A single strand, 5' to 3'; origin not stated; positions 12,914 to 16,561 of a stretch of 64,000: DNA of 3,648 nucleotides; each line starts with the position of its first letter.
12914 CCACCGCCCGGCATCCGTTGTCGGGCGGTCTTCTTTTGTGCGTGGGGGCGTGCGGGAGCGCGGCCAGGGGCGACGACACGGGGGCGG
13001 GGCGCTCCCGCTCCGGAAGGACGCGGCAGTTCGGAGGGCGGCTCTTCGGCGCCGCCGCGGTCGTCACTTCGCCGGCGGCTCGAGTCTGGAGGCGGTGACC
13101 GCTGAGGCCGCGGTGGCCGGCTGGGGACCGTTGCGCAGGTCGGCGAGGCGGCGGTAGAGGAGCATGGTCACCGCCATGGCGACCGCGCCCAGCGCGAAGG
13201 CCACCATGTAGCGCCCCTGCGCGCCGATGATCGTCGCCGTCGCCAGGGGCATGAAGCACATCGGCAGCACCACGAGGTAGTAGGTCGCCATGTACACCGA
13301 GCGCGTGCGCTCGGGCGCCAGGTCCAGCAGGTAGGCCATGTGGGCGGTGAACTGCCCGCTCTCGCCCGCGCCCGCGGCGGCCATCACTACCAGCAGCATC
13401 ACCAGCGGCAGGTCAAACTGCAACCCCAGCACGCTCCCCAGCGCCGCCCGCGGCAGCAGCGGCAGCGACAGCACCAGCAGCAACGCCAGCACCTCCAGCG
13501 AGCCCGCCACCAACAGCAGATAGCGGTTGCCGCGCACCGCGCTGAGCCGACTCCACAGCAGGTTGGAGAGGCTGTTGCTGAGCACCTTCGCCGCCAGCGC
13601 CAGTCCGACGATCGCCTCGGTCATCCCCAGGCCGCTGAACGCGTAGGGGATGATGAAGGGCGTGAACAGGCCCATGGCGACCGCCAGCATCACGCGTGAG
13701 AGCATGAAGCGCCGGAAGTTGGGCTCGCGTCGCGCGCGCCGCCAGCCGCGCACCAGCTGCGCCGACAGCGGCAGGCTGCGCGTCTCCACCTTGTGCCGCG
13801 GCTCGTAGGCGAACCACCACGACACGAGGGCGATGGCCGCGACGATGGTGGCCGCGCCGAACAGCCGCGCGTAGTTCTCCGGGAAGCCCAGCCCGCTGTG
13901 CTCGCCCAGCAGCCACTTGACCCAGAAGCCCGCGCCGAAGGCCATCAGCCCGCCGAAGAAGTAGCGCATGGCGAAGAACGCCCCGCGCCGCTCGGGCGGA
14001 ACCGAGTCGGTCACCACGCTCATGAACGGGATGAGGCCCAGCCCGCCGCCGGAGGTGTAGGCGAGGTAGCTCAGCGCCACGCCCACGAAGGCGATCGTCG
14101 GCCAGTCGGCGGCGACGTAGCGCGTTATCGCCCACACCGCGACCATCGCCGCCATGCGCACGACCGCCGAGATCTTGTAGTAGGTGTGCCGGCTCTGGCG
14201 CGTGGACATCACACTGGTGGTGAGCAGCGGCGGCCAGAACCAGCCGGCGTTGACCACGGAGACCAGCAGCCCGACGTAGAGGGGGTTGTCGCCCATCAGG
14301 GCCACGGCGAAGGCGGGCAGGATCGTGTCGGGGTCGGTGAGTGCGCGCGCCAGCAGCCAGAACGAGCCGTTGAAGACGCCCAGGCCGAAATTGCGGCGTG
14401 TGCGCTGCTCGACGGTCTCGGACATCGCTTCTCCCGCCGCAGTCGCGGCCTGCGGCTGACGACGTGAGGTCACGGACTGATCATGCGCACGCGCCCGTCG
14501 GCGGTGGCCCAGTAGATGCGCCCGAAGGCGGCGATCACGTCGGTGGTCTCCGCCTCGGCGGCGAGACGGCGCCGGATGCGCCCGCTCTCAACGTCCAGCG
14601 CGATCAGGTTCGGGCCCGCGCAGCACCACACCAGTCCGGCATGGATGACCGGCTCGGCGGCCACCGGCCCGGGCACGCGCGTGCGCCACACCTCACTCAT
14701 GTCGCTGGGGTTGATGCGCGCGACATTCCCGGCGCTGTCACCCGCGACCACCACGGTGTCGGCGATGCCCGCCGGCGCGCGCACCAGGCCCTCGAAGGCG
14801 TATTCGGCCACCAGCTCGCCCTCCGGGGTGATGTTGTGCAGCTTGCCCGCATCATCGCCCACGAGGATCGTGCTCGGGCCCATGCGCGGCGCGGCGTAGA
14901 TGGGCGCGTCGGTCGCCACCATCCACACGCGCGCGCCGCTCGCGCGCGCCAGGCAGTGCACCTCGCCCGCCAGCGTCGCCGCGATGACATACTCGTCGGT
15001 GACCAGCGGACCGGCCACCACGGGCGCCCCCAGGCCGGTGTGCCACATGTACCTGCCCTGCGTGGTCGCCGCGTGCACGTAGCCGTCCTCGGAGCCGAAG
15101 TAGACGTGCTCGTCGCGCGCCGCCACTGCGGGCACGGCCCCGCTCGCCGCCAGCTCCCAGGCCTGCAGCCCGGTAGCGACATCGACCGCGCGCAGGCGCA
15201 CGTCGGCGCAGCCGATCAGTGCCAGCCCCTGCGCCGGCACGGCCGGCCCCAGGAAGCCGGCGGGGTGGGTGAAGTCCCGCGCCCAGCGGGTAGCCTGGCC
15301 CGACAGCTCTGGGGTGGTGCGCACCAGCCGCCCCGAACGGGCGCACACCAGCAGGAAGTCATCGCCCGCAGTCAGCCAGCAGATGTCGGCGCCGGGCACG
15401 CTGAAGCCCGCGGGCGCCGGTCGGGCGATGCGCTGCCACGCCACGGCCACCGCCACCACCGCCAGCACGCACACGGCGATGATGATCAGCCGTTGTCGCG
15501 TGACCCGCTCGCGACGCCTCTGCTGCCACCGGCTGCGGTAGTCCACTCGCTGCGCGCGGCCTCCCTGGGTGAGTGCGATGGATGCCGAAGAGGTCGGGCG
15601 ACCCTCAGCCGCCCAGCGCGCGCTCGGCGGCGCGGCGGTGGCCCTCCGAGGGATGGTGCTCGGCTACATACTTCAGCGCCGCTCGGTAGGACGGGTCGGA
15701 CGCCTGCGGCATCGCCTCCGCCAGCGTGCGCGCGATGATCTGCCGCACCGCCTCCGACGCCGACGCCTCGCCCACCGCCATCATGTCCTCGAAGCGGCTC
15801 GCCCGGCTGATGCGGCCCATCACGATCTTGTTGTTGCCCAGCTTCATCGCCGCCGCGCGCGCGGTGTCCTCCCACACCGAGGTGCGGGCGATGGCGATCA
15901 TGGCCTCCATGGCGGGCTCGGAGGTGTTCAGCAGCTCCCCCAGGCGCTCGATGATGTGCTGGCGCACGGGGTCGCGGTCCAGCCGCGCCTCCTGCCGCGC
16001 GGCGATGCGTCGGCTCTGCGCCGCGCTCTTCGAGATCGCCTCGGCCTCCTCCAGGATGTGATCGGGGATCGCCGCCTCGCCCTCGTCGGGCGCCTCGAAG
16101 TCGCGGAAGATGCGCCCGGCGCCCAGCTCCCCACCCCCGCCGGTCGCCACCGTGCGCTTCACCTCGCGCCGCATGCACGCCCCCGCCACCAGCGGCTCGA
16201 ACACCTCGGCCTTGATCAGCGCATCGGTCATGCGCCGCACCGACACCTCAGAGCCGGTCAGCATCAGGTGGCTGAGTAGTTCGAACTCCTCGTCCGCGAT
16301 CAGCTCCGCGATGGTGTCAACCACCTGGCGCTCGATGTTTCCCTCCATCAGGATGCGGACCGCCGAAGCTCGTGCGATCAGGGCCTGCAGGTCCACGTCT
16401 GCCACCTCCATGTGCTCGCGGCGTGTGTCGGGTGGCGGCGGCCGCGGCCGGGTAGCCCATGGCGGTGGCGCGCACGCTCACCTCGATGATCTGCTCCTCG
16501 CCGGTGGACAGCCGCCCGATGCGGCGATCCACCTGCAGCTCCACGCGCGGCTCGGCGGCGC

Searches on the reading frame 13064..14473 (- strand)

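Call 10: search_protein_families(library=pfam, proteins=[window:13064-14473:-], max_evalue=0.001)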
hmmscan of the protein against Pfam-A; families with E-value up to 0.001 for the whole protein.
window:13064-14473:- (469 aa): 1 family
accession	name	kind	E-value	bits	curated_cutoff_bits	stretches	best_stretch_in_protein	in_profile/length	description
PF07690.21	MFS_1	-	2.6e-15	56.6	33.4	2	257-446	2-177/347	Major Facilitator Superfamily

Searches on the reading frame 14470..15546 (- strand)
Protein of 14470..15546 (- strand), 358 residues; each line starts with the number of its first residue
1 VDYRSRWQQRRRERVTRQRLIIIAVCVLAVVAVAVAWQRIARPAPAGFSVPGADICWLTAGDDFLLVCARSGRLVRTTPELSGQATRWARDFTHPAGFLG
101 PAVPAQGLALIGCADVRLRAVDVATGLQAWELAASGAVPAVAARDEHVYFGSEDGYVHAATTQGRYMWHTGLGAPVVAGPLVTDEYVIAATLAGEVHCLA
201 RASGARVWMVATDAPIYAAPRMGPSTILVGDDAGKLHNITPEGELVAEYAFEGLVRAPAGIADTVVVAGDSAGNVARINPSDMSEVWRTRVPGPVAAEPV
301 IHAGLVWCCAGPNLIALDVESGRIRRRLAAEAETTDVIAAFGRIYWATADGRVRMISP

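Call 10: search_protein_families(library=pfam, proteins=[window:14470-15546:-], max_evalue=0.001)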
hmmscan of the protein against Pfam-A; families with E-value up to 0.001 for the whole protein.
window:14470-15546:- (358 aa): 3 families
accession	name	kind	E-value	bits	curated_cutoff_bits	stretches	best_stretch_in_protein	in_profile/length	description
PF13570.13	Beta-prop_ACSF4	-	5.7e-29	102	133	2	107-253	62-214/329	Beta-alanine-activating enzyme, beta-propeller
PF13360.13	PQQ_2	-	1.9e-20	74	27.6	2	117-249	4-144/233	Outer membrane protein assembly factor BamB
PF01011.28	PQQ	-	9.6e-05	21.7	26.7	0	97-133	538-575/595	Glucose/ethanol/alcohol dehydrogenase, beta-propeller domain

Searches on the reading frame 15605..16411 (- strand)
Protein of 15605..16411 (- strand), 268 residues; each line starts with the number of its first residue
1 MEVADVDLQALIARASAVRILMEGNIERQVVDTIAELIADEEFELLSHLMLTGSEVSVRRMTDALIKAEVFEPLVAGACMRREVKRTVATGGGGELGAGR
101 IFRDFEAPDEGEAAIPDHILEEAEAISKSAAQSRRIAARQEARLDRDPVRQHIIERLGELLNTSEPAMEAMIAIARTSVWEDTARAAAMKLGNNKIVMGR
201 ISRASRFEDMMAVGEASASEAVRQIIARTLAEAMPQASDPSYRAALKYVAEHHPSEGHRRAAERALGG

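Call 11: search_protein_families(library=pfam, proteins=[window:15605-16411:-], max_evalue=0.001)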
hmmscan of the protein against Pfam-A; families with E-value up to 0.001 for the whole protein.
window:15605-16411:- (268 aa): 1 family
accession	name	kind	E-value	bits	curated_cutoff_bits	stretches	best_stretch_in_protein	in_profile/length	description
PF13646.12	HEAT_2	-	0.00018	22.2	27.7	0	216-267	10-56/88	HEAT repeats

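Call 105: search_protein_families(library=padloc, proteins=[window:15605-16411:-], max_evalue=0.001)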
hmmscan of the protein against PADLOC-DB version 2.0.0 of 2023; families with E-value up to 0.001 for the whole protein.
window:15605-16411:- (268 aa): 0 families
